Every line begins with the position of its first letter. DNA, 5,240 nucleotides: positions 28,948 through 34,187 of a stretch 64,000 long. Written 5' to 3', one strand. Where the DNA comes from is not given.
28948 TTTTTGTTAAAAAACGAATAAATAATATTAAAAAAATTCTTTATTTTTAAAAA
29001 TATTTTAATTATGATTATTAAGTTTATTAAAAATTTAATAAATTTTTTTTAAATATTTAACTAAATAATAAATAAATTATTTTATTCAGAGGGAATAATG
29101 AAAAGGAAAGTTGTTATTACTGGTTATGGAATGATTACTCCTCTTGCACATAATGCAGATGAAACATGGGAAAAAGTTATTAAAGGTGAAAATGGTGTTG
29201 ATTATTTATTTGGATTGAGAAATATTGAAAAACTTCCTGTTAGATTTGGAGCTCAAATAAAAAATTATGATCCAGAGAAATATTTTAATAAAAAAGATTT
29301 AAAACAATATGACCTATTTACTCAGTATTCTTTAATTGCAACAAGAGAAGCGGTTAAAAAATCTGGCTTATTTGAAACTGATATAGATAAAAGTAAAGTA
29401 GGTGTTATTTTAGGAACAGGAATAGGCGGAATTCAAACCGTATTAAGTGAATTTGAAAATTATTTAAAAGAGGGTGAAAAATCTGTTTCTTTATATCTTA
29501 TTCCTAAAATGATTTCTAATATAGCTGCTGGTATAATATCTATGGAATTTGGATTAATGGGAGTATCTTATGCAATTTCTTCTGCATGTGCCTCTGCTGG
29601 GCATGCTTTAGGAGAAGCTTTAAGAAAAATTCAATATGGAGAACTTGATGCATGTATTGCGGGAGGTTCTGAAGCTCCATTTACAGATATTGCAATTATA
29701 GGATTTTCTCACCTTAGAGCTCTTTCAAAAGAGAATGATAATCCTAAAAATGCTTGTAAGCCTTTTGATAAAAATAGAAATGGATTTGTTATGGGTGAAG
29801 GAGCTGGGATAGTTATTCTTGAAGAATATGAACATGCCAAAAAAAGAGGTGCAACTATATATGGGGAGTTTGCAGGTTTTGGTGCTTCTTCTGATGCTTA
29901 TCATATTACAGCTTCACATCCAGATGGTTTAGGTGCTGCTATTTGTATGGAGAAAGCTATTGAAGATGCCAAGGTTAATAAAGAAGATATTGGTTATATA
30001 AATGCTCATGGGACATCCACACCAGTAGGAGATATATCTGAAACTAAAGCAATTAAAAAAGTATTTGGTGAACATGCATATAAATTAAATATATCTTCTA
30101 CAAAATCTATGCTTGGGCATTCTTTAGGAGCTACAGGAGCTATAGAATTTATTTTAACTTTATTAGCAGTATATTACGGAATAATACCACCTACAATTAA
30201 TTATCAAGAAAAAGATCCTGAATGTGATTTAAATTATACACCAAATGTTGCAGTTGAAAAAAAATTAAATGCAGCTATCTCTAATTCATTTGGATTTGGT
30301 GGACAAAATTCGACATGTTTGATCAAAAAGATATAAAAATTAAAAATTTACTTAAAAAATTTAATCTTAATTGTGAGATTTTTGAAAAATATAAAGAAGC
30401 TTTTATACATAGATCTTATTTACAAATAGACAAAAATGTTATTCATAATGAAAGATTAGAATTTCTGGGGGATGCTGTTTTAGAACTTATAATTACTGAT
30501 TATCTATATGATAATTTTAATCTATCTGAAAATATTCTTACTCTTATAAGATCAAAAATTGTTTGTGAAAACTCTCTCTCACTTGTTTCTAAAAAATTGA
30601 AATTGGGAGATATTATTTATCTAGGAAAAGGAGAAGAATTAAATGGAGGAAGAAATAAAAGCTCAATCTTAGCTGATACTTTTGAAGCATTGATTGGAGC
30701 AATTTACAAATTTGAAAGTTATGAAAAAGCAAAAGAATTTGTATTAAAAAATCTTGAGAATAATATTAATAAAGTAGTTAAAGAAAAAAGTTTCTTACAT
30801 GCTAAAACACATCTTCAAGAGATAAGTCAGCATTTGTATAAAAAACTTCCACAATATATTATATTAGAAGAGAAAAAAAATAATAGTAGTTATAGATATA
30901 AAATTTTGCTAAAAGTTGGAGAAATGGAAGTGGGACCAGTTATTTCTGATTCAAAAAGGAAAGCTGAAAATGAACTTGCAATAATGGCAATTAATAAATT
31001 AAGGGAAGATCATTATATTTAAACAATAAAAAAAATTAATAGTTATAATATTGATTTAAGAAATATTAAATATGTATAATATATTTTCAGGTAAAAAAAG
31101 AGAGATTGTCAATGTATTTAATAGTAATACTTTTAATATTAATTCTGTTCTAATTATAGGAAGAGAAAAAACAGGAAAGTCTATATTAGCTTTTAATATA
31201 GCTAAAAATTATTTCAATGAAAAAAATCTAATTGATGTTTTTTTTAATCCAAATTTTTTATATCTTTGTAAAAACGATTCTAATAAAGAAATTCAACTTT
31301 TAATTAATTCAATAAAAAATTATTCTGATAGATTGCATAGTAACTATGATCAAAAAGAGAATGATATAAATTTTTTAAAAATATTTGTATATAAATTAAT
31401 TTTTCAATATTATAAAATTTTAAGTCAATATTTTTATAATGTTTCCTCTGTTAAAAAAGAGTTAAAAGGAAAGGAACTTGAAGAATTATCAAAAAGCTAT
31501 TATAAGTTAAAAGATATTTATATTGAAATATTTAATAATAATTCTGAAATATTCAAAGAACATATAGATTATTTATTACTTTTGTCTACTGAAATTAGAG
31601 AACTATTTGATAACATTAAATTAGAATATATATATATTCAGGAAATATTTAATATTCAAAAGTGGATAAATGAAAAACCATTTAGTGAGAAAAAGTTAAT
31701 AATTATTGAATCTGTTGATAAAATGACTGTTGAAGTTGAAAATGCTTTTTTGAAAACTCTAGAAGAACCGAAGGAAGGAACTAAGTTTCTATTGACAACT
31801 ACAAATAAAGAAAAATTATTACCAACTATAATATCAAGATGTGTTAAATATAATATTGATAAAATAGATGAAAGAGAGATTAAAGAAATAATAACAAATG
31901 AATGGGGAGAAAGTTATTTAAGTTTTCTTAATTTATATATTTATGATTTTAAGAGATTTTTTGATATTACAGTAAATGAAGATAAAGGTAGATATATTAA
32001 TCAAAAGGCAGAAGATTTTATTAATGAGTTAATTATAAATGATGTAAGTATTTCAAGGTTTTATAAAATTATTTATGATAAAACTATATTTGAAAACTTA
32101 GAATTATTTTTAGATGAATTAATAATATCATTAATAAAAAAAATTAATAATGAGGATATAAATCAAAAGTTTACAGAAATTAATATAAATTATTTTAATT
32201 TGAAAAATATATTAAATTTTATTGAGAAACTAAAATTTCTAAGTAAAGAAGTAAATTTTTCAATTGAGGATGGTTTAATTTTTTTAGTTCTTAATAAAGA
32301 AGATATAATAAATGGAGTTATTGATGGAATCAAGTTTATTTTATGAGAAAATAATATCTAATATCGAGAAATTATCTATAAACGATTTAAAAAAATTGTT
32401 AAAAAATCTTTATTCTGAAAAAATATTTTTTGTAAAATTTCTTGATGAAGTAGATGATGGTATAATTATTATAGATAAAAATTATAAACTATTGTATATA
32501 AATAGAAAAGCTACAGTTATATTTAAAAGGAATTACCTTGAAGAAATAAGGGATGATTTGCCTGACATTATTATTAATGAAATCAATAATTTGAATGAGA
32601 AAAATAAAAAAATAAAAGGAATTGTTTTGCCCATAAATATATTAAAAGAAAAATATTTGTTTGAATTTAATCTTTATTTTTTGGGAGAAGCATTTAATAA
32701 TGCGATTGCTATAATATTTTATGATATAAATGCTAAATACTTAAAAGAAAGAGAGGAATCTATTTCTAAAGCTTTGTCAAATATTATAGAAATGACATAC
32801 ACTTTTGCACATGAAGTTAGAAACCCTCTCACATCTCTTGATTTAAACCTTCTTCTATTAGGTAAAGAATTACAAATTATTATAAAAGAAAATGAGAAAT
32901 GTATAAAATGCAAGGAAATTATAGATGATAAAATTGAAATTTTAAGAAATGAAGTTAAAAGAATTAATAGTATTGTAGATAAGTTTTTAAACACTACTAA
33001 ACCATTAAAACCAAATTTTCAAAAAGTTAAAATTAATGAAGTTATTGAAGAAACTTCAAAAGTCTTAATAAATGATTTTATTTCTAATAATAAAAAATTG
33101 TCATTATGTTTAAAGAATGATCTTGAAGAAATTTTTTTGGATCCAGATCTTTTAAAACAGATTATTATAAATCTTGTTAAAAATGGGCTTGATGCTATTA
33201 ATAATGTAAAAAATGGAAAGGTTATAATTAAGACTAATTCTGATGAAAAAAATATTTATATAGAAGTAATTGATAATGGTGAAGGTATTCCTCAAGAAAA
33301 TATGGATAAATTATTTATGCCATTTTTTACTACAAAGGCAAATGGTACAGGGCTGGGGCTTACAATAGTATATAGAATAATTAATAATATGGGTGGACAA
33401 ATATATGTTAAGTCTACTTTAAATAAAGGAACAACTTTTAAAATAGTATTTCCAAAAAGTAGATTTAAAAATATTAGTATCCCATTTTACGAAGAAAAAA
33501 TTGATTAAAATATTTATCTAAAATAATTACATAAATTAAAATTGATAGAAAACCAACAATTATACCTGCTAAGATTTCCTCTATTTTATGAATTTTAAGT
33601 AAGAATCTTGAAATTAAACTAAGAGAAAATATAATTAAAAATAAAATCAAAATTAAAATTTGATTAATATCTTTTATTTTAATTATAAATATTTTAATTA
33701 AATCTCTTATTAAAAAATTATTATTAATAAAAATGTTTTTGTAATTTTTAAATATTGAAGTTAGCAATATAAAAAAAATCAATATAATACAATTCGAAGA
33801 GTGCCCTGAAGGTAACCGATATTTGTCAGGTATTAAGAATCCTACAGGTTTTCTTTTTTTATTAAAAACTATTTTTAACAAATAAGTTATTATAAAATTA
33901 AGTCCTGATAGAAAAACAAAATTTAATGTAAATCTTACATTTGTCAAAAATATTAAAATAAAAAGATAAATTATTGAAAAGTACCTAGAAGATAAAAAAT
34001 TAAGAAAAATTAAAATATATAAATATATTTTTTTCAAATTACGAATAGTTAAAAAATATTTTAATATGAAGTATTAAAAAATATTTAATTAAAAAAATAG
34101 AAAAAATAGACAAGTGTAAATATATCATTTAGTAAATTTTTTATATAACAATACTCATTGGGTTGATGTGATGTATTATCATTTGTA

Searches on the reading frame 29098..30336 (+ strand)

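Call 79: search_protein_families(library=pfam, proteins=[window:29098-30336:+], max_evalue=0.001)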
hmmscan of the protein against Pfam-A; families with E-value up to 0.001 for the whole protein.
window:29098-30336:+ (412 aa): 3 families
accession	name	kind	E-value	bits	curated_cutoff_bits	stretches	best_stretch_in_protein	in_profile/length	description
PF00109.32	ketoacyl-synt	-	4.7e-55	187.4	20.8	1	3-247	2-252/252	Beta-ketoacyl synthase, N-terminal domain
PF02801.28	Ketoacyl-synt_C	-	1.3e-38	132.1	20.8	1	255-369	1-118/119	Beta-ketoacyl synthase, C-terminal domain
PF00108.29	Thiolase_N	-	0.0002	21.3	26.4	0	156-192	77-113/260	Thiolase, N-terminal domain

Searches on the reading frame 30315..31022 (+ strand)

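Call 79: search_protein_families(library=pfam, proteins=[window:30315-31022:+], max_evalue=0.001)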
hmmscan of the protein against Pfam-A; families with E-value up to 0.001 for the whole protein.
window:30315-31022:+ (235 aa): 4 families
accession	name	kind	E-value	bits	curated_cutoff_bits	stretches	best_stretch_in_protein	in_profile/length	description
PF14622.11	Ribonucleas_3_3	-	1.3e-37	129.3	35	1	27-147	6-124/128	Ribonuclease-III-like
PF00636.31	Ribonuclease_3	-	5.5e-24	85.3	27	1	46-131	1-98/102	Ribonuclease III domain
PF22935.1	RM44_endonuclase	-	1.5e-06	28.8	27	1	39-130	53-139/139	Large ribosomal subunit protein mL44, endonuclease domain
PF00035.32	dsrm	-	2.3e-06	28.5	23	1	163-229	1-66/66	Double-stranded RNA binding motif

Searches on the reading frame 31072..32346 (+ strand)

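Call 79: search_protein_families(library=pfam, proteins=[window:31072-32346:+], max_evalue=0.001)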
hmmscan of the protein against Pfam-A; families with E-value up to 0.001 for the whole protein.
window:31072-32346:+ (424 aa): 2 families
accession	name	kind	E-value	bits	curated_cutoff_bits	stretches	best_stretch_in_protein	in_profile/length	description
PF13177.12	DNA_pol3_delta2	-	2e-23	83.6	27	1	186-265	80-160/161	DNA polymerase III, delta subunit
PF00004.35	AAA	-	0.00048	21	21.2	0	195-258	46-124/131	ATPase family associated with various cellular activities (AAA)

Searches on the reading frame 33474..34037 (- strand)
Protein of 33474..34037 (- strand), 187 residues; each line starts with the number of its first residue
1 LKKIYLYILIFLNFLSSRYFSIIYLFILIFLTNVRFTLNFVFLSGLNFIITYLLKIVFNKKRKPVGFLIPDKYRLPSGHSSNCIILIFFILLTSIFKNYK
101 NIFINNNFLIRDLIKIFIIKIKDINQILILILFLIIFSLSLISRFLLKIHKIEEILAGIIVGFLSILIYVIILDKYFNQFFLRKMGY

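Call 79: search_protein_families(library=pfam, proteins=[window:33474-34037:-], max_evalue=0.001)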
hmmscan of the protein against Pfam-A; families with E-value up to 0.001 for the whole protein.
window:33474-34037:- (187 aa): 1 family
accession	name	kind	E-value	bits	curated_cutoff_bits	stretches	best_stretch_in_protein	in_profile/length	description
PF01569.27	PAP2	-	3.7e-07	30.4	27.2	1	72-173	48-125/130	PAP2 superfamily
